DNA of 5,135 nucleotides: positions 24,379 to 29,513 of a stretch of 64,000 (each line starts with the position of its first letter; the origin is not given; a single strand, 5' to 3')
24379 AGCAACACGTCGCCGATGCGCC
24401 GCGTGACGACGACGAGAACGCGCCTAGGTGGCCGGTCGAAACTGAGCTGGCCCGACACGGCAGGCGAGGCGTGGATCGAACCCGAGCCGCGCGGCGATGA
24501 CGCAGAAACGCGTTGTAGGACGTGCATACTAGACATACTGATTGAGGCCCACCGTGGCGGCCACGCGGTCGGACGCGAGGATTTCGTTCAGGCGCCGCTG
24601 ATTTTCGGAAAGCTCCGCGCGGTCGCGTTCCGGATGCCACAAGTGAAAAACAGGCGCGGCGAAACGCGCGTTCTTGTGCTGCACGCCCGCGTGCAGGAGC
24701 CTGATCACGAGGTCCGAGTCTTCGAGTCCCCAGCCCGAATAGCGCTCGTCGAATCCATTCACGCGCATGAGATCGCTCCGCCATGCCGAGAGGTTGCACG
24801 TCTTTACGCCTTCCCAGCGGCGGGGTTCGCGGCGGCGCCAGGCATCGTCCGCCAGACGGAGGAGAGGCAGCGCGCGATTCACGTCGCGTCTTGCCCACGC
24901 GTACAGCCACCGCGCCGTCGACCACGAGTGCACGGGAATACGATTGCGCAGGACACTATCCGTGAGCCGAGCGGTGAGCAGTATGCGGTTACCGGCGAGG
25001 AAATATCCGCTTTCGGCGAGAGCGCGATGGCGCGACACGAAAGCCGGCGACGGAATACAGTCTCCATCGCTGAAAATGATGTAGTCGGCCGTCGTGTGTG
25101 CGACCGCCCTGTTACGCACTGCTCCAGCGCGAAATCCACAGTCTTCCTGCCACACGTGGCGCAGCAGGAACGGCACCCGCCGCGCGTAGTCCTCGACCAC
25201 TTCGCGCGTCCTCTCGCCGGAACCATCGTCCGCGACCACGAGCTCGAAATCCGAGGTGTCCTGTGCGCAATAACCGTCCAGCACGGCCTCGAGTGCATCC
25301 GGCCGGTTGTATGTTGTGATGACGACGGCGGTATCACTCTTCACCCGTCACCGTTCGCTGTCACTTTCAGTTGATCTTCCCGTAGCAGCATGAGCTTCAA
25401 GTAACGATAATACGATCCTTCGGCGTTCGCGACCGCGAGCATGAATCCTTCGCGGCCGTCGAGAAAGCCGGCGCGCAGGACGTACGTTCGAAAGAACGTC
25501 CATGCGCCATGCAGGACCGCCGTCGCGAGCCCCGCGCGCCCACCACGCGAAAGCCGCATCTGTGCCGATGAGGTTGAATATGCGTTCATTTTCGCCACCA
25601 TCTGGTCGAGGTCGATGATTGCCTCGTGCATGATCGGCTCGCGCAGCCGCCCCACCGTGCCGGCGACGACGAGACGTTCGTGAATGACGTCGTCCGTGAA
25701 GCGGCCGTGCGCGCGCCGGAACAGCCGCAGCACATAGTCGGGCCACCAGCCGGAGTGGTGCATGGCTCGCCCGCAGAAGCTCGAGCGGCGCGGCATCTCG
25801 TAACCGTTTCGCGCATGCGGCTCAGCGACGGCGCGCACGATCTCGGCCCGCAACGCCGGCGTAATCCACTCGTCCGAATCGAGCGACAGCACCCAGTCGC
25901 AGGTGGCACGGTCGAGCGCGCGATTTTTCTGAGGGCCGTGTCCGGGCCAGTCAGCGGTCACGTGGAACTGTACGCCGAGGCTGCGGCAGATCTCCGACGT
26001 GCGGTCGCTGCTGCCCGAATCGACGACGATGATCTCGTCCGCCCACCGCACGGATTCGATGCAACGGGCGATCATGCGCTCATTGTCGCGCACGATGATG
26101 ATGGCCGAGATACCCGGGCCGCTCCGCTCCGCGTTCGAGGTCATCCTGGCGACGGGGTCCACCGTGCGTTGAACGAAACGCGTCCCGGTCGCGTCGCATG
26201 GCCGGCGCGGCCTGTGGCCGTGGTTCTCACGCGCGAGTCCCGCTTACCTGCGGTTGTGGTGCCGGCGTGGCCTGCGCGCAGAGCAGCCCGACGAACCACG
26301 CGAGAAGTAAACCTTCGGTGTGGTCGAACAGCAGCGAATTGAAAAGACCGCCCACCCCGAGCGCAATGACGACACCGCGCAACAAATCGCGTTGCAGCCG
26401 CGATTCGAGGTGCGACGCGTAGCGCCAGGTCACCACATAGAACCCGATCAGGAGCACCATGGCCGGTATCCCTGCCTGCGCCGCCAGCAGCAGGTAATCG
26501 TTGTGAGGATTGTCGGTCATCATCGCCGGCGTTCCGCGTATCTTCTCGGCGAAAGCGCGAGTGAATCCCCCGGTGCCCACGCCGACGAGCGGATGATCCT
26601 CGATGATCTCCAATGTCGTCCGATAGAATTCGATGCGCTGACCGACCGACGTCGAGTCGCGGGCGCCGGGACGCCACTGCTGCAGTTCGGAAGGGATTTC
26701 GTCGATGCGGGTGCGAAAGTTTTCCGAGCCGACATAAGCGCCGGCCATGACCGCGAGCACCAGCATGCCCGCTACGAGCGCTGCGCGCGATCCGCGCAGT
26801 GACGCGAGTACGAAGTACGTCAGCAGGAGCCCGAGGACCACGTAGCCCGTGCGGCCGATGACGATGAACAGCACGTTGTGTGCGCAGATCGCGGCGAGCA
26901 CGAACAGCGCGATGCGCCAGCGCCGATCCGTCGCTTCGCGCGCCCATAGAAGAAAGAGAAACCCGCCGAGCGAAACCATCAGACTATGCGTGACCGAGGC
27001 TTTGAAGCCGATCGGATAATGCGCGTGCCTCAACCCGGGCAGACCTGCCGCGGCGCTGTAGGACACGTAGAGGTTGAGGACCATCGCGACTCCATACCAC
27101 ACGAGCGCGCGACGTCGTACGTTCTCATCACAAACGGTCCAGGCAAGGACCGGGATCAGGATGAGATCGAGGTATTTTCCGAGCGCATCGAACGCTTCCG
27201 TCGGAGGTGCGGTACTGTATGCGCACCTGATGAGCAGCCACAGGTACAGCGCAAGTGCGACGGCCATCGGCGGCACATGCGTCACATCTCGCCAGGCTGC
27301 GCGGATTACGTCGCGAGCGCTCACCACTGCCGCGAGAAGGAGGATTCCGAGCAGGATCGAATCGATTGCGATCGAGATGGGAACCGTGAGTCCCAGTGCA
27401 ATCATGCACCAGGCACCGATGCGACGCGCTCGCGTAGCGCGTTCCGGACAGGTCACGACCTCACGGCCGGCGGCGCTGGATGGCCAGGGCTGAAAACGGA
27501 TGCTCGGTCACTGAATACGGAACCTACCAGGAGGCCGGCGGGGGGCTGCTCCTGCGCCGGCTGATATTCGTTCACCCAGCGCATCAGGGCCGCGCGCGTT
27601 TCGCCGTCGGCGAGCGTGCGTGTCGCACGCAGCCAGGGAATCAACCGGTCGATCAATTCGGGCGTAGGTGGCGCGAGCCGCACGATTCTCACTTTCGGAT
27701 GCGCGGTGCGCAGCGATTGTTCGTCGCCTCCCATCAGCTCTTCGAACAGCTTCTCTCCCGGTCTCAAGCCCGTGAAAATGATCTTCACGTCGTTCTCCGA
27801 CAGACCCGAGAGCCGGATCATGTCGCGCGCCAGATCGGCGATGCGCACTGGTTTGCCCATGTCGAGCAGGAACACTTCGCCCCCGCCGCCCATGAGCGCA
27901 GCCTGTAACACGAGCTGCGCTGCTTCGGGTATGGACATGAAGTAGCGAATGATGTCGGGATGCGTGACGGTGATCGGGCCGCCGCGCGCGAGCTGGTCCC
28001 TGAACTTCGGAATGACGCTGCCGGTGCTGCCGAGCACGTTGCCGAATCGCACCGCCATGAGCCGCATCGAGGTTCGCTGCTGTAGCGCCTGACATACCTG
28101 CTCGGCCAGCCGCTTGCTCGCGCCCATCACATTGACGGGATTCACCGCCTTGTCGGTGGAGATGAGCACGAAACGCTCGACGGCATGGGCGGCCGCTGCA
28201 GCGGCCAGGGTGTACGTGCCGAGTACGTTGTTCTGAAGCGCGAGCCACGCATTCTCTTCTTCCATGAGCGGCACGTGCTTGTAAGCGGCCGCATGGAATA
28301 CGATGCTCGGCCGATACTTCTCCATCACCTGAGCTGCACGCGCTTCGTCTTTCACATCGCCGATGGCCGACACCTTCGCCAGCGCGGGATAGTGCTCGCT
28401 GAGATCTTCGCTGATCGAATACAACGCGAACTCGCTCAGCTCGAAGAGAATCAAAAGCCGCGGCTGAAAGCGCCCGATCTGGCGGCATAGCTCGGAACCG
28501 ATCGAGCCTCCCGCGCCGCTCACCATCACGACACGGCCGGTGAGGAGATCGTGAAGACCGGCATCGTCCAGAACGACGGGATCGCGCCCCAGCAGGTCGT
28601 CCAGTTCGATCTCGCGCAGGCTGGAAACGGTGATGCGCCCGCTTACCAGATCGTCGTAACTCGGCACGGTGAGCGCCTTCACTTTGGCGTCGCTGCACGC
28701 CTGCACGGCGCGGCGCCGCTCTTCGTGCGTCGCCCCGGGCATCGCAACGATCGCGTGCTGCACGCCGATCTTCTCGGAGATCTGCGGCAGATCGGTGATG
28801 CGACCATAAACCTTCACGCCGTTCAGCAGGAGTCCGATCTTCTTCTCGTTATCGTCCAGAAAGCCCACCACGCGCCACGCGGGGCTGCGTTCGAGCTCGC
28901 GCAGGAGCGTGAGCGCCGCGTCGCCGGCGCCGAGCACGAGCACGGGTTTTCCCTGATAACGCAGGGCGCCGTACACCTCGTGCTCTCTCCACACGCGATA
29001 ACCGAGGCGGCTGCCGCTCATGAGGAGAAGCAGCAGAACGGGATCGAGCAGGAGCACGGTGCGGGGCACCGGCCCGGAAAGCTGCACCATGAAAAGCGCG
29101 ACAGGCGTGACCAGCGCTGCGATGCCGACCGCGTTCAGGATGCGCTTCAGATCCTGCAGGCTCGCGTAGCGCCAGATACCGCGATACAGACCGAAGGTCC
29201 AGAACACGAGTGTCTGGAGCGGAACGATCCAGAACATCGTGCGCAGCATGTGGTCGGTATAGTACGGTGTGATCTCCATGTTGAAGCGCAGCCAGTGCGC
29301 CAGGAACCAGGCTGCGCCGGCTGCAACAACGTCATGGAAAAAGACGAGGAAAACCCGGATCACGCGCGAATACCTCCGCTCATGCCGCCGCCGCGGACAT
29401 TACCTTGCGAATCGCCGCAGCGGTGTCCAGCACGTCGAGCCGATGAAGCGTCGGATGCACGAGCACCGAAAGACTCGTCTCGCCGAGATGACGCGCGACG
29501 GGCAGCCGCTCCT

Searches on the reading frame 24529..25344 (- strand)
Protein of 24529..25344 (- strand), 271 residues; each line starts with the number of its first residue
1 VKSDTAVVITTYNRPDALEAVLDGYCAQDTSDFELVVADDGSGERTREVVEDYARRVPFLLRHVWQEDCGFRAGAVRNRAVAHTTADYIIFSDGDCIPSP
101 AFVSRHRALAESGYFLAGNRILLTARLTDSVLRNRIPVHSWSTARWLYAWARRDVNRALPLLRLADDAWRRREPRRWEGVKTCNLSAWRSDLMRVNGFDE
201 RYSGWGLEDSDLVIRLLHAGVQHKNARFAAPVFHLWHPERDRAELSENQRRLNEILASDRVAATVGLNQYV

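Call 12: search_protein_families(library=pfam, proteins=[window:24529-25344:-])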
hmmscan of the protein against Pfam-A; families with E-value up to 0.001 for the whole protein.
window:24529-25344:- (271 aa): 5 families
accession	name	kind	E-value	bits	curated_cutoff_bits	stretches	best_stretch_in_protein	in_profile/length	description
PF00535.33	Glycos_transf_2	-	9.3e-21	74.9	23.3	1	7-114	2-108/168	Glycosyl transferase family 2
PF02709.20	Glyco_transf_7C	-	5.4e-13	48.8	23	1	175-230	14-70/78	N-terminal domain of galactosyltransferase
PF10111.15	Glyco_tranf_2_2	-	7.1e-13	49.1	27.3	1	30-101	27-97/276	Glycosyltransferase like family 2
PF13641.12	Glyco_tranf_2_3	-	1.1e-10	42.3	27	1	5-122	3-123/230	Glycosyltransferase like family 2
PF05679.22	CHGN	-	0.00014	21.3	23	1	185-249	430-494/512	Chondroitin N-acetylgalactosaminyltransferase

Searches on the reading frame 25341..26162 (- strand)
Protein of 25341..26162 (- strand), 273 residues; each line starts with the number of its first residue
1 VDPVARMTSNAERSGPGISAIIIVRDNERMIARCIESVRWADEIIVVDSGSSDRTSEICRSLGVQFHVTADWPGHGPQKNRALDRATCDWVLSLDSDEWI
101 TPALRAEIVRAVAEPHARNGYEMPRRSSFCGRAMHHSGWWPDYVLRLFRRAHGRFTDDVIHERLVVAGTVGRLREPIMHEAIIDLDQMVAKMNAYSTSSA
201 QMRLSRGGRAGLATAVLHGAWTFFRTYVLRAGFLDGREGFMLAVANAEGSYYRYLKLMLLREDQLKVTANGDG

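Call 12: search_protein_families(library=pfam, proteins=[window:25341-26162:-])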
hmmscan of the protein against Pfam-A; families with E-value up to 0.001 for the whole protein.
window:25341-26162:- (273 aa): 2 families
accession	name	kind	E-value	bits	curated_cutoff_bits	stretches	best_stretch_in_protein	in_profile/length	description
PF00535.33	Glycos_transf_2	-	1.3e-17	64.6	23.3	1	19-141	1-135/168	Glycosyl transferase family 2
PF13704.12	Glyco_tranf_2_4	-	0.0002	22.2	27.5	1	29-101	5-85/98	Glycosyl transferase family 2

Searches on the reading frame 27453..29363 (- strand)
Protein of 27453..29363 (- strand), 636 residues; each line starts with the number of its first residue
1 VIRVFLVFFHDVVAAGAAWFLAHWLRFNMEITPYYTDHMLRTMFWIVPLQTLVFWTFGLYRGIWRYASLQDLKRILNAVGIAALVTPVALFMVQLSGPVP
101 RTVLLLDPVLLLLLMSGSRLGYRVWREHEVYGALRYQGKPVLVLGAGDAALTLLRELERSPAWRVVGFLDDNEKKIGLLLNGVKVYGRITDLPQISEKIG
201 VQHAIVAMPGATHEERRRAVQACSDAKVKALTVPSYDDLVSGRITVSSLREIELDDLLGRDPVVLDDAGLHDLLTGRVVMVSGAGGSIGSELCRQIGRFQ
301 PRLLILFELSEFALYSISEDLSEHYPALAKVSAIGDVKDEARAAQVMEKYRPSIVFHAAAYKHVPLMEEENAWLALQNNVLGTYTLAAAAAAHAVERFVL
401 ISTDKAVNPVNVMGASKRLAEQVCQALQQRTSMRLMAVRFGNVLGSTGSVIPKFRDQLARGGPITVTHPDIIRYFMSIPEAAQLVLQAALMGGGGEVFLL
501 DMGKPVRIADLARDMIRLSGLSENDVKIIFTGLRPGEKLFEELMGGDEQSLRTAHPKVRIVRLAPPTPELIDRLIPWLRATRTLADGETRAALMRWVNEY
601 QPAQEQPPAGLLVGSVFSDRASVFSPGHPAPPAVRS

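Call 12: search_protein_families(library=pfam, proteins=[window:27453-29363:-])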
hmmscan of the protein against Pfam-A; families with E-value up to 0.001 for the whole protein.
window:27453-29363:- (636 aa): 9 families
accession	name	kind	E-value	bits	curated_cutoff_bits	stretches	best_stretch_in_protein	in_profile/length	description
PF02719.21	Polysacc_synt_2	-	4.5e-113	377.7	20.2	1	279-561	1-291/293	Polysaccharide biosynthesis protein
PF01370.27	Epimerase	-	2e-20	73.7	20.9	1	279-496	1-235/240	NAD dependent epimerase/dehydratase family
PF04321.23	RmlD_sub_bind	-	2.8e-13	50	27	1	279-453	3-161/287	RmlD substrate binding domain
PF16363.11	GDP_Man_Dehyd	-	7.2e-10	39.3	27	1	280-405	1-131/332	GDP-mannose 4,6 dehydratase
PF13727.12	CoA_binding_3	-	8.2e-09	36.1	25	1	57-234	3-175/175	CoA-binding domain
PF01073.25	3Beta_HSD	-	7.8e-06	25.6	22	1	281-409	2-122/280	3-beta hydroxysteroid dehydrogenase/isomerase family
PF07993.18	NAD_binding_4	-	0.00028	20.5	20.1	0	415-447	179-211/258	Male sterility protein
PF13460.12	NAD_binding_10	-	0.00063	20.1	27.2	0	333-410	44-105/184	NAD(P)H-binding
PF17836.7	PglD_N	-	0.00085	20.3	23.4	0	141-208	2-65/78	PglD N-terminal domain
